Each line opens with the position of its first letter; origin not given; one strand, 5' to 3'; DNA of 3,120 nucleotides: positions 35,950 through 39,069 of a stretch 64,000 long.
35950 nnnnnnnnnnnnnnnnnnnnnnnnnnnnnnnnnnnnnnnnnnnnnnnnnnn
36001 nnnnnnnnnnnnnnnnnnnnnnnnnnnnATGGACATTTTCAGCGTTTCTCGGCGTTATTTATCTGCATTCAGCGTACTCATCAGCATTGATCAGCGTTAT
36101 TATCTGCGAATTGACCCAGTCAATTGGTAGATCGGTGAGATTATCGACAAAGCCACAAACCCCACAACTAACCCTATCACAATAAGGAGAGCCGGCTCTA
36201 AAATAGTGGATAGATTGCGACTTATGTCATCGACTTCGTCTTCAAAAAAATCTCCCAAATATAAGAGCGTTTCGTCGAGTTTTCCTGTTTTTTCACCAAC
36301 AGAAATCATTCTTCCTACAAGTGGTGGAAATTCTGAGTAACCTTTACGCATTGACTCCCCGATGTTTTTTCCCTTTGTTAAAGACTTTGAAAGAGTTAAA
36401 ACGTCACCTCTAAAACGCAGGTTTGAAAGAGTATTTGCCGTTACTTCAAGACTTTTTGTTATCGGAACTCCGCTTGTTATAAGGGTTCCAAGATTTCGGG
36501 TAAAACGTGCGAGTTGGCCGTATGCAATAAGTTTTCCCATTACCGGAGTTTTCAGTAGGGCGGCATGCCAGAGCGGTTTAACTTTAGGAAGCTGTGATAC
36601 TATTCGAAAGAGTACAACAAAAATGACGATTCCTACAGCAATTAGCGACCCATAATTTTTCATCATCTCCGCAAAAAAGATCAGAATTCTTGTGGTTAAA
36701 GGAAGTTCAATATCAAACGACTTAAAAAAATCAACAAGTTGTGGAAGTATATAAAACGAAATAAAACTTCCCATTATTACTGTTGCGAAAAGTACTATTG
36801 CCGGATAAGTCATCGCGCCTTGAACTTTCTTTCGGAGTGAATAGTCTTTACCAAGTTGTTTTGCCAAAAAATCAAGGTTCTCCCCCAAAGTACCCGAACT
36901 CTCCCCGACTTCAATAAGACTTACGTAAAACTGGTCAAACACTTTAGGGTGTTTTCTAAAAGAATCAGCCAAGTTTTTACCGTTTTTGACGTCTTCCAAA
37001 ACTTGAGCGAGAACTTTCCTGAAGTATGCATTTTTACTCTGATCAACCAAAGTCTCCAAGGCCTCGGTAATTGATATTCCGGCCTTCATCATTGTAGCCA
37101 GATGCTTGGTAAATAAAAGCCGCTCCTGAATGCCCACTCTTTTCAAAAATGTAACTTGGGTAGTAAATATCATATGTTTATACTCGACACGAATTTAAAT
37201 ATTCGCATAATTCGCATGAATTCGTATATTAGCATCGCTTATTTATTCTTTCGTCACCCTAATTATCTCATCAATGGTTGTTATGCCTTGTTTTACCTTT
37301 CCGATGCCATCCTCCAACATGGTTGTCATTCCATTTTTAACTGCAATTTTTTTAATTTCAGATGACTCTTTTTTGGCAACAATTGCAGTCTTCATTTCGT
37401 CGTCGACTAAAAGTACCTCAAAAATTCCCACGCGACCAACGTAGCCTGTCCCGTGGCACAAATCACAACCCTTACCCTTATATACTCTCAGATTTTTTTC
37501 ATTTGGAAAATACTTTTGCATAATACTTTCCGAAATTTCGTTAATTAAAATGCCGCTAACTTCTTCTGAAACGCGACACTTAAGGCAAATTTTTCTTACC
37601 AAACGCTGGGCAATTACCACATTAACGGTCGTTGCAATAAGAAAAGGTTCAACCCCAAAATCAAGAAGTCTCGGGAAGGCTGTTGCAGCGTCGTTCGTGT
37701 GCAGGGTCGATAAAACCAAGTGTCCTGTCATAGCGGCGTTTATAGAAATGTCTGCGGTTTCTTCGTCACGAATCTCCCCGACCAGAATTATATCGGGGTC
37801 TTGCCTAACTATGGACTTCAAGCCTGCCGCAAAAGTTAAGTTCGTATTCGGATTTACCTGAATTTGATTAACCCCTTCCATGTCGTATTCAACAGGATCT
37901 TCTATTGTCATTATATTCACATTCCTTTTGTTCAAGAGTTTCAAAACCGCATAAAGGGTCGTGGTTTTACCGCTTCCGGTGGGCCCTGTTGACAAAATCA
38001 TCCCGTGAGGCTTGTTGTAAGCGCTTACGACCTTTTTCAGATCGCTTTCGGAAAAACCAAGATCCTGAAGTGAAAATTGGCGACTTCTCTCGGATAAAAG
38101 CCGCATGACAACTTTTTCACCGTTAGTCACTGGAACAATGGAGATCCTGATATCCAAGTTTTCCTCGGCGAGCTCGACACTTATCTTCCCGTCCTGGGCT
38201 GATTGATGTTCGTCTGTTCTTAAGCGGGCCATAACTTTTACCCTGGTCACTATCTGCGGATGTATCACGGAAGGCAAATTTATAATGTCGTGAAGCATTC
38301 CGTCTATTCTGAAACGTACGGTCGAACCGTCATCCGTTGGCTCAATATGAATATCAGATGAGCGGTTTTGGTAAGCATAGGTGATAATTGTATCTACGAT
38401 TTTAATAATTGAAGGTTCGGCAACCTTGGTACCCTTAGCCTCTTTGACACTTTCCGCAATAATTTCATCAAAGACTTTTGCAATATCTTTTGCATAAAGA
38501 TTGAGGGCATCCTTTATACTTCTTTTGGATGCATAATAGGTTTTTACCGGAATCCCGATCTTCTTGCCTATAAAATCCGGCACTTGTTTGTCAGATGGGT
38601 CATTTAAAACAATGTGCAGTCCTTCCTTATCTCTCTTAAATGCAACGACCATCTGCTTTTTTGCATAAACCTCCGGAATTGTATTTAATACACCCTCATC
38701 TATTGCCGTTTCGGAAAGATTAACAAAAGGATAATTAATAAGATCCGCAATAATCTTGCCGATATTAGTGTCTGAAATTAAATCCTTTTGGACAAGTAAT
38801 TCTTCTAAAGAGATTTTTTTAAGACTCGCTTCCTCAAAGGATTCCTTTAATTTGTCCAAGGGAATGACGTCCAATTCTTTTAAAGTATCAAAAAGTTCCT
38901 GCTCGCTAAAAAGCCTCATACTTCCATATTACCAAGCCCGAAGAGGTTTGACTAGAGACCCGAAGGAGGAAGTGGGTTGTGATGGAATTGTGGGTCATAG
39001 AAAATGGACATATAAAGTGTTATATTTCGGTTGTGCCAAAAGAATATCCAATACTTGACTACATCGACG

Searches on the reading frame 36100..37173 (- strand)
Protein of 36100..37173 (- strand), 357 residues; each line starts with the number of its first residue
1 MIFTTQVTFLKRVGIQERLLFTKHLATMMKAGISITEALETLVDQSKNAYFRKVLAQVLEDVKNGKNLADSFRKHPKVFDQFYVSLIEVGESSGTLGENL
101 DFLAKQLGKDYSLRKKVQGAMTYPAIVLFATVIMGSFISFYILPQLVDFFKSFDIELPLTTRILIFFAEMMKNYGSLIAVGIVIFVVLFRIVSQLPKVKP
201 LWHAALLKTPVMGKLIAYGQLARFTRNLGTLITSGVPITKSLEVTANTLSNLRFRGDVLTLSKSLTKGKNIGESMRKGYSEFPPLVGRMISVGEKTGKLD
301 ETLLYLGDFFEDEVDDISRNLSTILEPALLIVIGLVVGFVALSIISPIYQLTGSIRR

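Call 5: search_protein_families(library=pfam, proteins=[window:36100-37173:-], max_evalue=0.01)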
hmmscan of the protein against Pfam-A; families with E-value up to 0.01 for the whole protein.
window:36100-37173:- (357 aa): 1 family
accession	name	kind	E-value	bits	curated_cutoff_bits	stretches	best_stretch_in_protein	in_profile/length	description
PF00482.28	T2SSF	-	1.8e-59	199.6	25.2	2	21-144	1-125/125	Type II secretion system (T2SS), protein F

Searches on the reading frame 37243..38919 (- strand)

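Call 5: search_protein_families(library=pfam, proteins=[window:37243-38919:-], max_evalue=0.01)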
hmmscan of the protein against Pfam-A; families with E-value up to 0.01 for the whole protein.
window:37243-38919:- (558 aa): 9 families
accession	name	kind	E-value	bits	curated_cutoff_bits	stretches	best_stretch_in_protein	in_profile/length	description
PF00437.27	T2SSE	-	1.1e-130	436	24.9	1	169-554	6-370/370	Type II/IV secretion system protein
PF05157.20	MshEN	-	4.1e-12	46.4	23.1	1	62-142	2-83/90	MshEN domain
PF13401.12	AAA_22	-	0.0015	19.3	27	1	305-344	5-44/130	AAA domain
PF25199.1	nSTAND_NTPase5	-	0.0028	17.9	34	1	303-360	39-97/145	Novel STAND NTPase 5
PF13555.12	AAA_29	-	0.0031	17.7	27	1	303-330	20-47/61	P-loop containing region of AAA domain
PF20720.3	nSTAND3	-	0.0053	16.9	27.2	0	303-344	15-56/155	Novel STAND NTPase 3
PF13086.12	AAA_11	-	0.0063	16.7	27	0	290-382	3-91/257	AAA domain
PF12775.13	AAA_7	-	0.0083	16.1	25.8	0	300-340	28-68/181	P-loop containing dynein motor region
PF13604.12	AAA_30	-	0.01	16.1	27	0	299-336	12-49/191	AAA domain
